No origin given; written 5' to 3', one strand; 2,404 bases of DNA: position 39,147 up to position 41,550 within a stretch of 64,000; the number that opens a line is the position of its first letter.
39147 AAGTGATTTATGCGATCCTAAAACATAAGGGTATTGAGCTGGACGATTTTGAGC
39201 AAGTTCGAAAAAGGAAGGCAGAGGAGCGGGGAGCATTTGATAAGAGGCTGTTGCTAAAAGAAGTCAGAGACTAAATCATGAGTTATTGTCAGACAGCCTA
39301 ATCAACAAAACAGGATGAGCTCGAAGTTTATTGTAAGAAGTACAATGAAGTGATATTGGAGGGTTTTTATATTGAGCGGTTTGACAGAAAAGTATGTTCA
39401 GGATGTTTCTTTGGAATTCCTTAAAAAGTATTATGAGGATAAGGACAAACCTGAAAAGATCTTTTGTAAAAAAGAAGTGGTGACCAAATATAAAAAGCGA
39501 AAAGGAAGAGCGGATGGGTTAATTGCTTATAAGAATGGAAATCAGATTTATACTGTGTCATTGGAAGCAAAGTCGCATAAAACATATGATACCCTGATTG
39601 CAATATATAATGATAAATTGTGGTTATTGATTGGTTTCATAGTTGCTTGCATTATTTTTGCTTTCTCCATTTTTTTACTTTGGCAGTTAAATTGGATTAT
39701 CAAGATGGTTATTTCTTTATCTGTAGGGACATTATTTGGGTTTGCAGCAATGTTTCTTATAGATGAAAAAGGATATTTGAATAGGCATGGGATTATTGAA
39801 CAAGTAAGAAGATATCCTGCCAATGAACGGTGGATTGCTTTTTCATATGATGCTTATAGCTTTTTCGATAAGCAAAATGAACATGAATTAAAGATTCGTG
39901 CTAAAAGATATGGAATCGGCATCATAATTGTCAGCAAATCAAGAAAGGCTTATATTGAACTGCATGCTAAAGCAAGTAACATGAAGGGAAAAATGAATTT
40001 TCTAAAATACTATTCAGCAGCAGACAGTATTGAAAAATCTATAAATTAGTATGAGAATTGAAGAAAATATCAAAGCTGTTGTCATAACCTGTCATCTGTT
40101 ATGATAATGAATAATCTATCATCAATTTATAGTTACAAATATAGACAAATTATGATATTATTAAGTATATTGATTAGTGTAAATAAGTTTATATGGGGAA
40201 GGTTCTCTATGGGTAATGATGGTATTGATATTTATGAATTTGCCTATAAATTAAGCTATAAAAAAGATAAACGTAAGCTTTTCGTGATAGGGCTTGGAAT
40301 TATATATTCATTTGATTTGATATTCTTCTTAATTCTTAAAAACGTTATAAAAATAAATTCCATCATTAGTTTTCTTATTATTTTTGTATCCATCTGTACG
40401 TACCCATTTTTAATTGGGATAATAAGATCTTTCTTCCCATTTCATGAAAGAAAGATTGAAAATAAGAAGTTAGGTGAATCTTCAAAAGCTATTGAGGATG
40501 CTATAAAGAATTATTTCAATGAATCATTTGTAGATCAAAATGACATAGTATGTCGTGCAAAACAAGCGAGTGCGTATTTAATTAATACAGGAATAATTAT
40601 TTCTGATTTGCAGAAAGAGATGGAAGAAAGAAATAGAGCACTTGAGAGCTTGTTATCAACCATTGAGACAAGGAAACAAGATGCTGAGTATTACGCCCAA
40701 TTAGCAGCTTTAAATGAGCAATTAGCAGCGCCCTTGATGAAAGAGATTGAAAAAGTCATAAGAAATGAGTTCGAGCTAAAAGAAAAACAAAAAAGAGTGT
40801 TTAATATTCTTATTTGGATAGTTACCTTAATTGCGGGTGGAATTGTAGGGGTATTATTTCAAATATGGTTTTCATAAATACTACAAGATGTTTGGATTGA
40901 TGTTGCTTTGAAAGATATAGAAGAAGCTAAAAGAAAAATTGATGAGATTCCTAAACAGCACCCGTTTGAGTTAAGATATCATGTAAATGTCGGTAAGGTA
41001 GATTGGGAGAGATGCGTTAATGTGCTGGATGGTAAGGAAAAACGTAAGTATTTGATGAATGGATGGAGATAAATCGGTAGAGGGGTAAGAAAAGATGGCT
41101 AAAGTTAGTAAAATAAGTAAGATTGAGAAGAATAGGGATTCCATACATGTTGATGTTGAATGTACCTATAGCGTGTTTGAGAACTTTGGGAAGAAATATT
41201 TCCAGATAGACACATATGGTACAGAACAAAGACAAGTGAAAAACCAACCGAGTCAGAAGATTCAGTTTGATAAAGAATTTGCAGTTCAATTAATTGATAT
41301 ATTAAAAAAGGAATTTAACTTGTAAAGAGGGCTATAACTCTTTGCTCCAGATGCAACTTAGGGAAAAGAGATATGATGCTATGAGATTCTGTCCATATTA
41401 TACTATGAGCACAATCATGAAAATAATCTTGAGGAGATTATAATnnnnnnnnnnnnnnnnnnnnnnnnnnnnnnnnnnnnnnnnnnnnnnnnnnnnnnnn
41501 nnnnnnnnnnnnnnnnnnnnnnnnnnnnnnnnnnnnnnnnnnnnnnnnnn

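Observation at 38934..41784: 363-bp direct duplication (MazG gene + first 21 nt of the helicase gene) bracketing a 2.1-kb three-ORFan cassette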

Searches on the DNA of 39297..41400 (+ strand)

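Call 89: search_dna_similar(query=window:39297-41400:+, collection=phages, mode=distant, max_rows=8)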
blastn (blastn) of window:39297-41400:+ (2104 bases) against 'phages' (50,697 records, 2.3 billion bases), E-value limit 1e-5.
No match.

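Call 90: search_dna_similar(query=window:39297-41400:+, collection=plasmids, mode=distant, max_rows=8)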
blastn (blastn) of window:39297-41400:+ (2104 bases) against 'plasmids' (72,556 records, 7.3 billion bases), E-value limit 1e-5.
No match.
